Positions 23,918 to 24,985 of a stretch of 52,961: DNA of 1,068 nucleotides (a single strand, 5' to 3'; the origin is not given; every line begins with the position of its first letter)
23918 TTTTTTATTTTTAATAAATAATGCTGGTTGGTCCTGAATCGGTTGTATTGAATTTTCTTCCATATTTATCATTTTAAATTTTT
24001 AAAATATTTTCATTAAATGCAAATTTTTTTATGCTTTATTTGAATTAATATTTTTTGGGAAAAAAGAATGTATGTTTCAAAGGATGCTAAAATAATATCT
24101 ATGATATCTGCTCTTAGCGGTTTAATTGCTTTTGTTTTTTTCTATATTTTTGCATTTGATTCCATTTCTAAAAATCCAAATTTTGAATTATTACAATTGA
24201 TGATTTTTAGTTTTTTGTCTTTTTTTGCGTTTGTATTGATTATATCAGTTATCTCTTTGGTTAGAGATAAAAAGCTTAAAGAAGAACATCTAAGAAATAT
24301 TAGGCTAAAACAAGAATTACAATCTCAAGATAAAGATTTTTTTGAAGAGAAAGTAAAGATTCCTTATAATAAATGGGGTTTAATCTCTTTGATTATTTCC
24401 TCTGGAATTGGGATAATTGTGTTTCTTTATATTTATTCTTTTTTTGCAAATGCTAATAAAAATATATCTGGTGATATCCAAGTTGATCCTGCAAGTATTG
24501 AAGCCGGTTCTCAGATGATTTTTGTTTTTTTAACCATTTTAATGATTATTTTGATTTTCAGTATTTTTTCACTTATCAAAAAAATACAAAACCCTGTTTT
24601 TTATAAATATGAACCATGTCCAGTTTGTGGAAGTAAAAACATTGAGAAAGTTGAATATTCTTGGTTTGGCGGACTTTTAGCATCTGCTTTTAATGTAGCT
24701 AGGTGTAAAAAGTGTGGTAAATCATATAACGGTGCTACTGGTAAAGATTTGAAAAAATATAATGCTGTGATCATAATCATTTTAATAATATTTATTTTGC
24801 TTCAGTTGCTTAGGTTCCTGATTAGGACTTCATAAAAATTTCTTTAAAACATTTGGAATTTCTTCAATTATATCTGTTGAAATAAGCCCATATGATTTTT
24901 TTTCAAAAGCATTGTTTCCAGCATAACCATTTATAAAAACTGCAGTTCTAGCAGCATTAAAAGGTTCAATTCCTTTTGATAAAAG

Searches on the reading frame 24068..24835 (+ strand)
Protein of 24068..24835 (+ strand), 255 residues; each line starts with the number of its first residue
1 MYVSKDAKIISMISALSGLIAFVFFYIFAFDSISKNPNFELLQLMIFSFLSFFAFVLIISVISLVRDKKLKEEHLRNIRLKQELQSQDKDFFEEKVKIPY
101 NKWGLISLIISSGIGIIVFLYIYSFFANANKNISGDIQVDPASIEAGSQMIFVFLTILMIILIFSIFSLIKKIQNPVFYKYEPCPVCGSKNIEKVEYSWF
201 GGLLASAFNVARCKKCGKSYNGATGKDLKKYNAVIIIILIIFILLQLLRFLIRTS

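Call 105: list_cluster_members(proteins=[window:24068-24835:+, window:26456-26806:+, window:28194-29069:+, window:30381-31070:+, window:33831-34790:+, window:39599-40411:+, window:44185-45108:+, window:46641-47252:+, window:48423-49124:-, window:52194-52892:+])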
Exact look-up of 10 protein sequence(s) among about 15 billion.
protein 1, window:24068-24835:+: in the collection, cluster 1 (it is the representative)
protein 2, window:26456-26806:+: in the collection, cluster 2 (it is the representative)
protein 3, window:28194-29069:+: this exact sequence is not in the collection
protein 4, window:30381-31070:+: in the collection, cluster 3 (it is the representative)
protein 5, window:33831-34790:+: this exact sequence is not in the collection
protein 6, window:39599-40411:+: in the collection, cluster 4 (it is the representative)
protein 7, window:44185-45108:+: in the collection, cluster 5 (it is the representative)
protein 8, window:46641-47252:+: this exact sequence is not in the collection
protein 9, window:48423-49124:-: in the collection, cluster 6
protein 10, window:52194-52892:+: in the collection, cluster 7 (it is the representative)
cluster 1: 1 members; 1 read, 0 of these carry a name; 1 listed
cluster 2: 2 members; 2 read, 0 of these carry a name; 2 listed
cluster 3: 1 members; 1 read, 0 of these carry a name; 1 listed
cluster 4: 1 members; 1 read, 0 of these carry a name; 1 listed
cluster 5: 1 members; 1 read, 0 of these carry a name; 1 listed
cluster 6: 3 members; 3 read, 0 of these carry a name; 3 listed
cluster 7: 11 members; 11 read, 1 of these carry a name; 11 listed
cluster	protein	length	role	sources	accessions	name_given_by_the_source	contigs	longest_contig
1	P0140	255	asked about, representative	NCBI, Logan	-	-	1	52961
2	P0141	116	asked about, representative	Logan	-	-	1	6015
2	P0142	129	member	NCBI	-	-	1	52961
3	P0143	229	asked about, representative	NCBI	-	-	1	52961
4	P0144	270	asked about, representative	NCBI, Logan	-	-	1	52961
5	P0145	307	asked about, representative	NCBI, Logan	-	-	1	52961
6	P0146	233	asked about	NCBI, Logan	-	-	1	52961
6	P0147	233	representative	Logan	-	-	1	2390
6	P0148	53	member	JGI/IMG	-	-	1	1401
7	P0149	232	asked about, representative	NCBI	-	-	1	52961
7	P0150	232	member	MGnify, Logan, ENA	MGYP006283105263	CR=1 FL=1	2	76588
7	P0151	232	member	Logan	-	-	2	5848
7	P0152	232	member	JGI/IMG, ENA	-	-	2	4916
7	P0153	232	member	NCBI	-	-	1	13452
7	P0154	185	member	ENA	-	-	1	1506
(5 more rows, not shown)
